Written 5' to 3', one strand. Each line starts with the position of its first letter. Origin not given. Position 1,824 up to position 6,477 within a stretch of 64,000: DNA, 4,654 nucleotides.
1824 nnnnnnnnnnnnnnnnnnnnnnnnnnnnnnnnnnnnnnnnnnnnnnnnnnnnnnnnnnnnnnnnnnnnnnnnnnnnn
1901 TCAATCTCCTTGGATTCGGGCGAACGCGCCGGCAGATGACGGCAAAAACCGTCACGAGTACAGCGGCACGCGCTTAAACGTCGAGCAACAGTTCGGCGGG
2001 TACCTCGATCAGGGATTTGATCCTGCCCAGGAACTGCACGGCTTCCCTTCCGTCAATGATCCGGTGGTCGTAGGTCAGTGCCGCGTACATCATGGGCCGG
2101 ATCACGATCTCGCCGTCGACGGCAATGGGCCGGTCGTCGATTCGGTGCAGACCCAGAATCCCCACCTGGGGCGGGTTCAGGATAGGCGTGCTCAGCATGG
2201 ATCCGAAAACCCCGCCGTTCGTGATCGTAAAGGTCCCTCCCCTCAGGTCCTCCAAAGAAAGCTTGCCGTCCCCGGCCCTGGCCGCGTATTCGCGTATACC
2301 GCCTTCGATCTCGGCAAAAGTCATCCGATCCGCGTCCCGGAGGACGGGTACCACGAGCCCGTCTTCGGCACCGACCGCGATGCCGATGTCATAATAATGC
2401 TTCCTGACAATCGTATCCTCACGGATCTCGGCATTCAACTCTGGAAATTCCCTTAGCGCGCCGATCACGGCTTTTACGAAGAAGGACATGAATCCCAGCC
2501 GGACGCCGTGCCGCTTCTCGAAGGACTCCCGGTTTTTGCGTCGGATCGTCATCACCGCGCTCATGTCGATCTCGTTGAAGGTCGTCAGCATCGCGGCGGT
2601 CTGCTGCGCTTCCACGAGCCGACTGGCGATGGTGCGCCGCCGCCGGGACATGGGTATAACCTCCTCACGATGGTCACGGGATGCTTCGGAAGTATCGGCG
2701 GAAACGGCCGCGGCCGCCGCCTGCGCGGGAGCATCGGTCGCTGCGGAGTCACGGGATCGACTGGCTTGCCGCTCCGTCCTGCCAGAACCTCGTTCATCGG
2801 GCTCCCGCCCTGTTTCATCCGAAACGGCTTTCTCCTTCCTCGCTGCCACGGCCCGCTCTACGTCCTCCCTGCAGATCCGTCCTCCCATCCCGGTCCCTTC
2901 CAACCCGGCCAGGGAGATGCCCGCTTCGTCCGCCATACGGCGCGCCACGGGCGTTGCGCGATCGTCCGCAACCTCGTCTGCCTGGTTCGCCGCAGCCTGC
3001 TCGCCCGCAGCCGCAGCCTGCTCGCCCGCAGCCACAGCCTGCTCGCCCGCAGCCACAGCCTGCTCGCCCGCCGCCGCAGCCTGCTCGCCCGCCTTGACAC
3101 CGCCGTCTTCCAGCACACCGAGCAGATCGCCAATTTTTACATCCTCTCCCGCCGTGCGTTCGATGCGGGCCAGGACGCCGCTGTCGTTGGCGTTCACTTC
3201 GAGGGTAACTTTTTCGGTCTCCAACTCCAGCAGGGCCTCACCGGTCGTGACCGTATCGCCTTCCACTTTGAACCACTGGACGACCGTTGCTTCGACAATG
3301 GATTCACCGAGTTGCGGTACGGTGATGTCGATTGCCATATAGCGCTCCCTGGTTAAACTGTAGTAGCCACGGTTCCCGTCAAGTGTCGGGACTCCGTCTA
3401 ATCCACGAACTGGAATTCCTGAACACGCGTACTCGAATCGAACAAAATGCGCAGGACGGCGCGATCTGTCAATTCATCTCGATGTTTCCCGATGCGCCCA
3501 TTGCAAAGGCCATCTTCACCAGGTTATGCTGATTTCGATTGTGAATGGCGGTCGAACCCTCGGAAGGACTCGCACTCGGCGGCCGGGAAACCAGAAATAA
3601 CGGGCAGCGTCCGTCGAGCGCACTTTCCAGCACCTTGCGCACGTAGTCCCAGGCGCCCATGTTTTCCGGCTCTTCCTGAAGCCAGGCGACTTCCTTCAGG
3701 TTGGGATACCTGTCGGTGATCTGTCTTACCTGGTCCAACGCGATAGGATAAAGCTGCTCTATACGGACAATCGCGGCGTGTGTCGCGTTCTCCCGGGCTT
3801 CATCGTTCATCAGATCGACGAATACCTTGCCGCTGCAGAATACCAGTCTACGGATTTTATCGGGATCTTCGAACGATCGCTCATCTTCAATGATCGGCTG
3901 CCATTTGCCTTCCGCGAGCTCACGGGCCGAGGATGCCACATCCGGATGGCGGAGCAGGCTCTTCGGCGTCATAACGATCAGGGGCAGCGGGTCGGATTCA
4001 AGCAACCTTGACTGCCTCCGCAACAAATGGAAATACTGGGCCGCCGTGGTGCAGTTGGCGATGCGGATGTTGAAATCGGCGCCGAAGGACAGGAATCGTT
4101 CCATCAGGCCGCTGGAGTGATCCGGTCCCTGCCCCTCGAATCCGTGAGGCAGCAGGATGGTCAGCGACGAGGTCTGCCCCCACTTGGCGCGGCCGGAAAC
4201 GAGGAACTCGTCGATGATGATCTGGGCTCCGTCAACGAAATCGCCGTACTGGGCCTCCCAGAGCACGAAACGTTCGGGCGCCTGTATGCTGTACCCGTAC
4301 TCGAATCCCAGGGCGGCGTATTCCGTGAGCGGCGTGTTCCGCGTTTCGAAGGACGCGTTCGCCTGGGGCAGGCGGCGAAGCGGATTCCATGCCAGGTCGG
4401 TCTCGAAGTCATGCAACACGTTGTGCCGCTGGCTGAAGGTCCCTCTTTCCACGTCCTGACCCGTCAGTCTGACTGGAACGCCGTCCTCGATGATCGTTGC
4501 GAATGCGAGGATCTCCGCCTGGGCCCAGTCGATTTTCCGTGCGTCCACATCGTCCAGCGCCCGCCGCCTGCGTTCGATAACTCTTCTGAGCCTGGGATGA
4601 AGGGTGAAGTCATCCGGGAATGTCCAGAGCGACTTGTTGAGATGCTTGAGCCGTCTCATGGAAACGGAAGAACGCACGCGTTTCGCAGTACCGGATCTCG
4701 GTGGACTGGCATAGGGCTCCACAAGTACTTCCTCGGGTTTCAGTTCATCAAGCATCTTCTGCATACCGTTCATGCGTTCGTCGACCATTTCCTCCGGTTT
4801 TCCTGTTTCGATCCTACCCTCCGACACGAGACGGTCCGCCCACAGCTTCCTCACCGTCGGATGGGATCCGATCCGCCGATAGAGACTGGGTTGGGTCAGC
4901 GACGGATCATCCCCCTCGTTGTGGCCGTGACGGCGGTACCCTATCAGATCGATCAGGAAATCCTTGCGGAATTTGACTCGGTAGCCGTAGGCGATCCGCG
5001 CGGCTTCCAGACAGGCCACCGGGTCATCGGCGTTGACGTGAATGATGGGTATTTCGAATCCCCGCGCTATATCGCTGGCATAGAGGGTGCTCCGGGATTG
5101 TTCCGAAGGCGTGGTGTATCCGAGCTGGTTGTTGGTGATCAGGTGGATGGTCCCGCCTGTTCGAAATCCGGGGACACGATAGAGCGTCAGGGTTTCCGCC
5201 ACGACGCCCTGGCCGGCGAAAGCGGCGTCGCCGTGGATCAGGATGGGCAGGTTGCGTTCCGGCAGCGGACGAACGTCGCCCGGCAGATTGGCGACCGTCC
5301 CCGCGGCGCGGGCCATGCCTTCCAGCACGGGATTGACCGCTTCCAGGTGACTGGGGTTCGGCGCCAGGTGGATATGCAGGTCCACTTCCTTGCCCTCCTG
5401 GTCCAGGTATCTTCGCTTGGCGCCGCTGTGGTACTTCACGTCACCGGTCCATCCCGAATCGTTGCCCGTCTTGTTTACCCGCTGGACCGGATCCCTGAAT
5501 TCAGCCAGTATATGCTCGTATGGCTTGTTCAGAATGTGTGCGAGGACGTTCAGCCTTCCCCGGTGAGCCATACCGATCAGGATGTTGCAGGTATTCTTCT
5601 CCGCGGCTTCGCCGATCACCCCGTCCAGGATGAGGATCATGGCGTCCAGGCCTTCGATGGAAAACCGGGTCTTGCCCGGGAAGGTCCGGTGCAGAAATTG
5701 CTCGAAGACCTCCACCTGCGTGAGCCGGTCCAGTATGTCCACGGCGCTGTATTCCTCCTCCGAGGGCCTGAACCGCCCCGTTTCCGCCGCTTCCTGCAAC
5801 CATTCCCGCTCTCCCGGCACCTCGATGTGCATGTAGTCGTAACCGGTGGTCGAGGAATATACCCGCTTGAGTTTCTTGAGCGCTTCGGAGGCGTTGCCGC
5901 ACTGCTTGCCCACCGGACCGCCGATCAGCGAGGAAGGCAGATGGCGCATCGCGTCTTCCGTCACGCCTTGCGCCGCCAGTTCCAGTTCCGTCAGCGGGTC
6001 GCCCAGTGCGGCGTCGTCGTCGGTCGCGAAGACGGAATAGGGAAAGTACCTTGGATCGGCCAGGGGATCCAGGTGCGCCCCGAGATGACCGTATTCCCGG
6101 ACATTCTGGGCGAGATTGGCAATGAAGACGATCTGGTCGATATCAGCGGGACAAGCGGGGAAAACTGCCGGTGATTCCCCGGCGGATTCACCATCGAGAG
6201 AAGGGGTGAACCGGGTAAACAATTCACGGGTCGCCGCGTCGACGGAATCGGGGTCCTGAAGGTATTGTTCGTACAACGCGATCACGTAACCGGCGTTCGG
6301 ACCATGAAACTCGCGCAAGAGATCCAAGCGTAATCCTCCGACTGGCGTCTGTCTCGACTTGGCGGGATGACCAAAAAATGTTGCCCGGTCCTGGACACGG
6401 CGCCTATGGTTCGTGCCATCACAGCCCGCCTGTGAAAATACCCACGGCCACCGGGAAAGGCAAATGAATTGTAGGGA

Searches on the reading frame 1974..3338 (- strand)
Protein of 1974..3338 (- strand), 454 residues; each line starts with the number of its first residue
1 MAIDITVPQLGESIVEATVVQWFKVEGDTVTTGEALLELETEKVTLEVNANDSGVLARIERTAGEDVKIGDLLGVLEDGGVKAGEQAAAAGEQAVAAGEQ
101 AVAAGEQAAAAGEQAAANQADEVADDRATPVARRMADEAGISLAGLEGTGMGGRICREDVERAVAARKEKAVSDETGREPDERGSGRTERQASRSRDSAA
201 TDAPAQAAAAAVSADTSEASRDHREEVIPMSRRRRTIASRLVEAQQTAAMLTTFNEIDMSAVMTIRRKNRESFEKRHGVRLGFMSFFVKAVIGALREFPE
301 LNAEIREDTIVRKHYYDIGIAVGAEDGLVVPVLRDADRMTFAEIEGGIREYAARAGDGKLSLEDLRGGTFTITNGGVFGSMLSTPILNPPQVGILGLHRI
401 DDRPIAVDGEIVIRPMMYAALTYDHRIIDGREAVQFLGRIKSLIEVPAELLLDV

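Call 7: search_protein_families(library=pfam, proteins=[window:1974-3338:-])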
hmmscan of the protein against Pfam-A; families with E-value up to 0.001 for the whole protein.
window:1974-3338:- (454 aa): 3 families
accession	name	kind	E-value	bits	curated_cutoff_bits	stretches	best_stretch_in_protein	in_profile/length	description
PF00198.28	2-oxoacid_dh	-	1.4e-81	273.8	23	1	224-452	3-232/232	2-oxoacid dehydrogenases acyltransferase (catalytic domain)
PF00364.28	Biotin_lipoyl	-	1.5e-17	63.6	22.1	1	4-75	2-72/73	Biotin-requiring enzyme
PF02817.22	E3_binding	-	4e-13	49.8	23.7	1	127-161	2-36/36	e3 binding domain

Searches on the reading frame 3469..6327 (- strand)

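Call 7: search_protein_families(library=pfam, proteins=[window:3469-6327:-])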
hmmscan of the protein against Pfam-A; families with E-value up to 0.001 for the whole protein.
window:3469-6327:- (952 aa): 4 families
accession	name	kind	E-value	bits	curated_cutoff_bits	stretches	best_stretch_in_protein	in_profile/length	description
PF00676.26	E1_dh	-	8.5e-49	166.6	22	1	234-518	10-280/300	Dehydrogenase E1 component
PF16870.10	OxoGdeHyase_C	-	1.4e-42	145.4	27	1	799-941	2-151/151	2-oxoglutarate dehydrogenase C-terminal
PF02779.29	Transket_pyr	-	3.5e-39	134.7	27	1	598-793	2-173/174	Transketolase, pyrimidine binding domain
PF16078.10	2-oxogl_dehyd_N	-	2.4e-08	33.8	27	1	9-41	6-38/41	2-oxoglutarate dehydrogenase N-terminus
